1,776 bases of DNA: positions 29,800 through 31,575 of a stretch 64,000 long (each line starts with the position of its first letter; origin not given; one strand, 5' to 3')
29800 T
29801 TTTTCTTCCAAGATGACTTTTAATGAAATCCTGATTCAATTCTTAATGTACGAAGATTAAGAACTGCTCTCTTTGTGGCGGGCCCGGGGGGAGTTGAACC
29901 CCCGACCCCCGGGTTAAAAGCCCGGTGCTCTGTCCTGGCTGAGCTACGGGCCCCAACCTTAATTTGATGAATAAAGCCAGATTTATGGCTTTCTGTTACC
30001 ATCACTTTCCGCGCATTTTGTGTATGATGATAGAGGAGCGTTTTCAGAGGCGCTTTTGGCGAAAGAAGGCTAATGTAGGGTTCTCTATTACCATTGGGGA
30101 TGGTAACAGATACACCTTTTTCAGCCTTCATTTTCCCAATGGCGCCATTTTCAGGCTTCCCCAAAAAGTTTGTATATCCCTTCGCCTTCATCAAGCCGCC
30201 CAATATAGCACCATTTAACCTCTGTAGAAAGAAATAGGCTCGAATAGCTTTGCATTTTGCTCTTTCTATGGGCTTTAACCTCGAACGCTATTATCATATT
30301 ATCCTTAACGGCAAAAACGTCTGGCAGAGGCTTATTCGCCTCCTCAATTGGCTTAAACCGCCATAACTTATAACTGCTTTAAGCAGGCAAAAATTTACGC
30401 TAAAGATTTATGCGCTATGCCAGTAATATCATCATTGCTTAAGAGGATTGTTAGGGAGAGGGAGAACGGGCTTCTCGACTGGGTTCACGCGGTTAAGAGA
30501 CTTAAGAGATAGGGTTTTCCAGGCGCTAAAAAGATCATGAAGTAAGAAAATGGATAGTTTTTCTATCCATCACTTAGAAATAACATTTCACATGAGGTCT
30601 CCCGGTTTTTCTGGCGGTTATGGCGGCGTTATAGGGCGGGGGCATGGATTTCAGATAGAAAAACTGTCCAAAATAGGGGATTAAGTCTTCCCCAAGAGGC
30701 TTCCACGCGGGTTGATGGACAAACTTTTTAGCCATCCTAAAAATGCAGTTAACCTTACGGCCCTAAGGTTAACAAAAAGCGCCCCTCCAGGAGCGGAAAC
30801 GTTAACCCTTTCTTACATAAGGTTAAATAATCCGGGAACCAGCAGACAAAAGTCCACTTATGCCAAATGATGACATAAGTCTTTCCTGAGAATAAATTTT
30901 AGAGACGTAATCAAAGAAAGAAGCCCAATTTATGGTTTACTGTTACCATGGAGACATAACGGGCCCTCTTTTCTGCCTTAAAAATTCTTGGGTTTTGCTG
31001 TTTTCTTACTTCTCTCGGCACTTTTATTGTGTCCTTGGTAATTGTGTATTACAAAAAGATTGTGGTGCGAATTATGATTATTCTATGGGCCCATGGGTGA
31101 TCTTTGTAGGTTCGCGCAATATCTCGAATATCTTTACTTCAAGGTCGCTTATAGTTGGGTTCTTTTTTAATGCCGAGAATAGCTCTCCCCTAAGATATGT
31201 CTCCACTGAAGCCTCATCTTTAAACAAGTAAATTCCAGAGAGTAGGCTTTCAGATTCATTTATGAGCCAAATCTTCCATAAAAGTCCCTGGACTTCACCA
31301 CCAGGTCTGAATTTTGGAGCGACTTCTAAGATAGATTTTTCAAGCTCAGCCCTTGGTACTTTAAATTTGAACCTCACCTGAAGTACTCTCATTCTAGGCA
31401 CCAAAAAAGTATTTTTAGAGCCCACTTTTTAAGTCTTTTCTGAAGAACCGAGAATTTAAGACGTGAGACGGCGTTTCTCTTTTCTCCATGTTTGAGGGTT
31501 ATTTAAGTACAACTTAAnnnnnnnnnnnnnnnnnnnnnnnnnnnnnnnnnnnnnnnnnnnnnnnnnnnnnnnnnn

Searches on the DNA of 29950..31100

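Call 14: search_rna_families(source=window, start=29950, end=31100, threshold=evalue, max_evalue=10)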
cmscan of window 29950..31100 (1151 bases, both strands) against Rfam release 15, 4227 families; matches with E-value up to 10: 5.
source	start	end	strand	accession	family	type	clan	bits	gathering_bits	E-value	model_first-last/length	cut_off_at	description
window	30402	30440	-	RF01615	ceN111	Gene; snRNA; snoRNA; CD-box;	-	17.9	43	4.4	1-70/70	no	Nematode snoRNA ceN111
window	30549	30571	-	RF03640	mir-3747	Gene; miRNA;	-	16.3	63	4.9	24-46/67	no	mir-3747 microRNA precursor family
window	30379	30442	-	RF00188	SNORD103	Gene; snRNA; snoRNA; CD-box;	-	15.1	45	8.7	1-83/83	no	Small nucleolar RNA SNORD103/SNORD85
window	30051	30145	+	RF04164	MIR1507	Gene; miRNA;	-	14.3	73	7.9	1-107/107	no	MIR1507 microRNA precursor family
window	30020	30075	+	RF01139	sR2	Gene; snRNA; snoRNA; CD-box;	-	12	42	9.2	1-57/57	no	Small nucleolar RNA sR2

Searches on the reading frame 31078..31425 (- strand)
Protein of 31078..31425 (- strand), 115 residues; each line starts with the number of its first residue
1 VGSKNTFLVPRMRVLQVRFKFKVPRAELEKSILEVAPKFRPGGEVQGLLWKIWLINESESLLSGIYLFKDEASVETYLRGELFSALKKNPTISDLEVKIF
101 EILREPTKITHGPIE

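Call 10: search_protein_families(library=pfam, proteins=[window:31078-31425:-])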
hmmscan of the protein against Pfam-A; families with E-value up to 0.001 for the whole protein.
window:31078-31425:- (115 aa): 1 family
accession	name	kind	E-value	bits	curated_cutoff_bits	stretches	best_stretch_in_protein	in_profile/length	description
PF08803.17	ydhR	-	2.5e-22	79.1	27.1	1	14-113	1-96/96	Putative mono-oxygenase ydhR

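Call 46: find_homologous_proteins(query=window:31078-31425:-)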
Query window:31078-31425:- (115 aa): 19 proteins with E <= 0.001 among 26 candidates.
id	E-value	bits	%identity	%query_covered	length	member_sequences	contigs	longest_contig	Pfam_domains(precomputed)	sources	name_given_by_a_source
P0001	3.2e-60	219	100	90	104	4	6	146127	PF08803.18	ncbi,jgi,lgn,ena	ncbi:MAG: YdhR family protein [Candidatus Bathyarchaeia archaeon]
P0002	3.5e-48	180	75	96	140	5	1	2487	PF08803.18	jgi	-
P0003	2.6e-45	171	78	90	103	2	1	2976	PF08803.18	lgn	-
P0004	6.7e-43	163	71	90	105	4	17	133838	PF08803.18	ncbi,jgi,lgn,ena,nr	ncbi:MAG: YdhR family protein [Candidatus Bathyarchaeia archaeon]|nr:YdhR family protein [Candidatus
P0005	1.4e-42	162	74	90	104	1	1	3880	PF08803.18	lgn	-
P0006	1.9e-41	158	69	90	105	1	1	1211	PF08803.18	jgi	jgi:hypothetical protein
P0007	1.0e-40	156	69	90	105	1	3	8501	PF08803.18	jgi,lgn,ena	-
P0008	6.4e-40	154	63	90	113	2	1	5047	PF08803.18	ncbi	ncbi:MAG: YdhR family protein [Candidatus Bathyarchaeia archaeon]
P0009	1.4e-38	149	63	90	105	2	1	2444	PF08803.18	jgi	jgi:hypothetical protein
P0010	3.2e-38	148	61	90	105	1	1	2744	PF08803.18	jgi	jgi:hypothetical protein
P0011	3.3e-37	145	62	90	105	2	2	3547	PF08803.18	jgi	jgi:hypothetical protein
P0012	4.9e-37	144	61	89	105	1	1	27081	PF08803.18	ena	-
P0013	6.2e-36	141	62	90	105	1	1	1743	PF08803.18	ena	-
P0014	3.8e-30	122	53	90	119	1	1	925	PF08803.18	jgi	jgi:hypothetical protein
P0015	2.4e-29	120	50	90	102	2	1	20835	PF08803.18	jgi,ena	-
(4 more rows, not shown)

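Call 47: find_encoding_contigs(protein=P0004, flank=4000, max_places=8)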
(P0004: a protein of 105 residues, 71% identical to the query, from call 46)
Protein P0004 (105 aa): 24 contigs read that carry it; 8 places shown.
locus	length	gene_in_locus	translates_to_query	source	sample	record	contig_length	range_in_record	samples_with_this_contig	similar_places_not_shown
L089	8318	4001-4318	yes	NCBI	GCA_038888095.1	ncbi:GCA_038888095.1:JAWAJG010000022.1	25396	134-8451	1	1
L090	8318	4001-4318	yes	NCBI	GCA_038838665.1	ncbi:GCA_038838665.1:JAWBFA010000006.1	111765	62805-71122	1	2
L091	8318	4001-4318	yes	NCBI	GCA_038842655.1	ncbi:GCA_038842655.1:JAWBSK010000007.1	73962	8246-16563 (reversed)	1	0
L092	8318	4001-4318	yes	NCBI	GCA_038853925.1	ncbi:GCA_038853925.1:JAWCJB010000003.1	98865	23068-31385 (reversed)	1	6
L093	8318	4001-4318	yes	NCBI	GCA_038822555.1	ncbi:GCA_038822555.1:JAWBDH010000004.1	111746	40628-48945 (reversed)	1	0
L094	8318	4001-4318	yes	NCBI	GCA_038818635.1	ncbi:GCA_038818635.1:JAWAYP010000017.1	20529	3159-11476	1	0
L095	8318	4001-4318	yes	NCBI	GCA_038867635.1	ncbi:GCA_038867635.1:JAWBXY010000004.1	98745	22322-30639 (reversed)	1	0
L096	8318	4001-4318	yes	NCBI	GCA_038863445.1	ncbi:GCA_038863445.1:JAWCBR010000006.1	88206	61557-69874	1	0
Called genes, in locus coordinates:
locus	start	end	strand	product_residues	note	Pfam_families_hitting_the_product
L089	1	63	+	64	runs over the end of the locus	?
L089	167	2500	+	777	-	PF08351:TmcA_N, PF13401:AAA_22 (faint), PF05127:NAT10_TcmA_helicase, PF13718:GNAT_acetyltr_2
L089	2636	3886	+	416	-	PF02771:Acyl-CoA_dh_N, PF02770:Acyl-CoA_dh_M, PF00441:Acyl-CoA_dh_1, PF08028:Acyl-CoA_dh_2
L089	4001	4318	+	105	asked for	PF08803:ydhR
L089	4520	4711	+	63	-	PF01208:URO-D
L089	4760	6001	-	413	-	PF00682:HMGL-like, PF22617:HCS_D2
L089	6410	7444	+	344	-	PF00180:Iso_dh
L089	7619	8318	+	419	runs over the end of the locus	PF00330:Aconitase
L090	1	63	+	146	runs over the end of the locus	PF00011:HSP20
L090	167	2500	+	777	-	PF08351:TmcA_N, PF13401:AAA_22 (faint), PF05127:NAT10_TcmA_helicase, PF13718:GNAT_acetyltr_2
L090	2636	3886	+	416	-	PF02771:Acyl-CoA_dh_N, PF02770:Acyl-CoA_dh_M, PF00441:Acyl-CoA_dh_1, PF08028:Acyl-CoA_dh_2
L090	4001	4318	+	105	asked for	PF08803:ydhR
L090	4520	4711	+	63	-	PF01208:URO-D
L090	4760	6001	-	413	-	PF00682:HMGL-like, PF22617:HCS_D2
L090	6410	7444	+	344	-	PF00180:Iso_dh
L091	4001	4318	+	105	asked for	PF08803:ydhR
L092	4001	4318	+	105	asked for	PF08803:ydhR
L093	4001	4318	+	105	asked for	PF08803:ydhR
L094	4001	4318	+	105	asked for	PF08803:ydhR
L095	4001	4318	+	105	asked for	PF08803:ydhR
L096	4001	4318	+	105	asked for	PF08803:ydhR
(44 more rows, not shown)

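Call 48: find_encoding_contigs(protein=P0003, flank=4000, max_places=3)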
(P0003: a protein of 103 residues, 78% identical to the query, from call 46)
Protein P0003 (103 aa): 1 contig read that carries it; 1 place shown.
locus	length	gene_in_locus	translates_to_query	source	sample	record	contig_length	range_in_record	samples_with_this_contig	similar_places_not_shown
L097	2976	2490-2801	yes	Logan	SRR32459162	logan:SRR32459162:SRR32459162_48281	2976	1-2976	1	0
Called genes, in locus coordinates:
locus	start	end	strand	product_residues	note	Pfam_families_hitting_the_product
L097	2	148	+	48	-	?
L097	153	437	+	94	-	PF13239:2TM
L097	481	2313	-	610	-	PF02730:AFOR_N, PF01314:AFOR_C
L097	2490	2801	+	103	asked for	PF08803:ydhR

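Call 49: find_encoding_contigs(protein=P0005, flank=4000, max_places=3)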
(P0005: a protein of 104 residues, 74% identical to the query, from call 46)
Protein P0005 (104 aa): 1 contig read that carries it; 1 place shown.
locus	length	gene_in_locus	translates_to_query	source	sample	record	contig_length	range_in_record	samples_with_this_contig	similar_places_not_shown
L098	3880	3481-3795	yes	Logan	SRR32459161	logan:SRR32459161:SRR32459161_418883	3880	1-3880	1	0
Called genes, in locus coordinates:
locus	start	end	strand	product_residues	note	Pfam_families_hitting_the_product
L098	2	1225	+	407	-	?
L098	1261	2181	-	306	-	PF00491:Arginase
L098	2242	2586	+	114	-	-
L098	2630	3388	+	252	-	PF00149:Metallophos, PF12850:Metallophos_2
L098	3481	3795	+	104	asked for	PF08803:ydhR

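Call 82: find_encoding_contigs(protein=P0007, flank=3500, max_places=3)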
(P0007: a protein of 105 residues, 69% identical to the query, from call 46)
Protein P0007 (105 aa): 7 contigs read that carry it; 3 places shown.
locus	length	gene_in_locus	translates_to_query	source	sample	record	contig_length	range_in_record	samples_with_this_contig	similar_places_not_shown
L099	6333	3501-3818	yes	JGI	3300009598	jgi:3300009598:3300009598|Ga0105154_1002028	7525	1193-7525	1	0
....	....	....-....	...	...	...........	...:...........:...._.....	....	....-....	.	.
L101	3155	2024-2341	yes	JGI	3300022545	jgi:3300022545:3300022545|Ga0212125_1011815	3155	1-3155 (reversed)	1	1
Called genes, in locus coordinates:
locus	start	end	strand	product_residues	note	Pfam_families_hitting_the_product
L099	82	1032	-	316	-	PF02653:BPD_transp_2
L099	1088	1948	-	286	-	PF02653:BPD_transp_2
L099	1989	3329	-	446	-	PF13433:Peripla_BP_5 (weak), PF13458:Peripla_BP_6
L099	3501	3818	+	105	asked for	PF08803:ydhR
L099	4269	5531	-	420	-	PF02771:Acyl-CoA_dh_N, PF02770:Acyl-CoA_dh_M, PF00441:Acyl-CoA_dh_1, PF08028:Acyl-CoA_dh_2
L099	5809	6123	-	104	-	PF14026:SCO4226-like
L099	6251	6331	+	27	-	?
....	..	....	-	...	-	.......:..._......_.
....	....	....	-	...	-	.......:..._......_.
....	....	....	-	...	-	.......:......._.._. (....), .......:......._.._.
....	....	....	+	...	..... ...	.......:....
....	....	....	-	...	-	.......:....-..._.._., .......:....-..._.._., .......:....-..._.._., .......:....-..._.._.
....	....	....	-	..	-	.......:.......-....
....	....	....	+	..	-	?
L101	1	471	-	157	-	?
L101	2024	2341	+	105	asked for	PF08803:ydhR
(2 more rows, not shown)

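Call 83: find_encoding_contigs(protein=P0012, flank=3500, max_places=2)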
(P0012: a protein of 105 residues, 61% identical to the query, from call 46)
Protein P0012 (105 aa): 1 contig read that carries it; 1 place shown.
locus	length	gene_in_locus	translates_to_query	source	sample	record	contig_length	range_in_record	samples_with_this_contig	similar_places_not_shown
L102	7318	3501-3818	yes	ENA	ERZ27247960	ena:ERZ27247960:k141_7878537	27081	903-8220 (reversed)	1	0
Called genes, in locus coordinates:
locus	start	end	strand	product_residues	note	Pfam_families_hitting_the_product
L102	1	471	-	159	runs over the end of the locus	PF15956:DUF4760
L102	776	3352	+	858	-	PF13191:AAA_16, PF13176:TPR_7 (faint), PF07719:TPR_2 (faint), PF13428:TPR_14 (faint), PF13432:TPR_16 (faint), PF13424:TPR_12 (weak), PF17874:TPR_MalT (weak), PF13424:TPR_12, +4 more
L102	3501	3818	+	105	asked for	PF08803:ydhR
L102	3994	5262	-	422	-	PF08323:Glyco_transf_5, PF13439:Glyco_transf_4, PF13579:Glyco_trans_4_4, PF20706:GT4-conflict, PF00534:Glycos_transf_1, PF13692:Glyco_trans_1_4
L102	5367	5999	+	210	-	PF19027:DUF5752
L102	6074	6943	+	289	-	PF00892:EamA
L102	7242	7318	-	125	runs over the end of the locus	PF16093:PAC4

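Call 84: find_encoding_contigs(protein=P0008, flank=3500, max_places=2)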
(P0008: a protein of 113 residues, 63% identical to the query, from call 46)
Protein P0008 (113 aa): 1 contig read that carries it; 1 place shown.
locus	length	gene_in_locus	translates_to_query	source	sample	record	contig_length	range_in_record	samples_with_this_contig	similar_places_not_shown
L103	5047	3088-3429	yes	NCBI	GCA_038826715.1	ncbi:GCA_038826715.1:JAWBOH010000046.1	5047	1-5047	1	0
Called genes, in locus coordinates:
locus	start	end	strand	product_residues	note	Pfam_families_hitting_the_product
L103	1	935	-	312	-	PF02613:Nitrate_red_del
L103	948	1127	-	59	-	-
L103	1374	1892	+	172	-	PF13302:Acetyltransf_3 (weak), PF13673:Acetyltransf_10, PF00583:Acetyltransf_1, PF13508:Acetyltransf_7, PF08445:FR47 (weak)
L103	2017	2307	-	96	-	-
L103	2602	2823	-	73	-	-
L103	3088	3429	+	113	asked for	PF08803:ydhR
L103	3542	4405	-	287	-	PF00106:adh_short, PF13561:adh_short_C2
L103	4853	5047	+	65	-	?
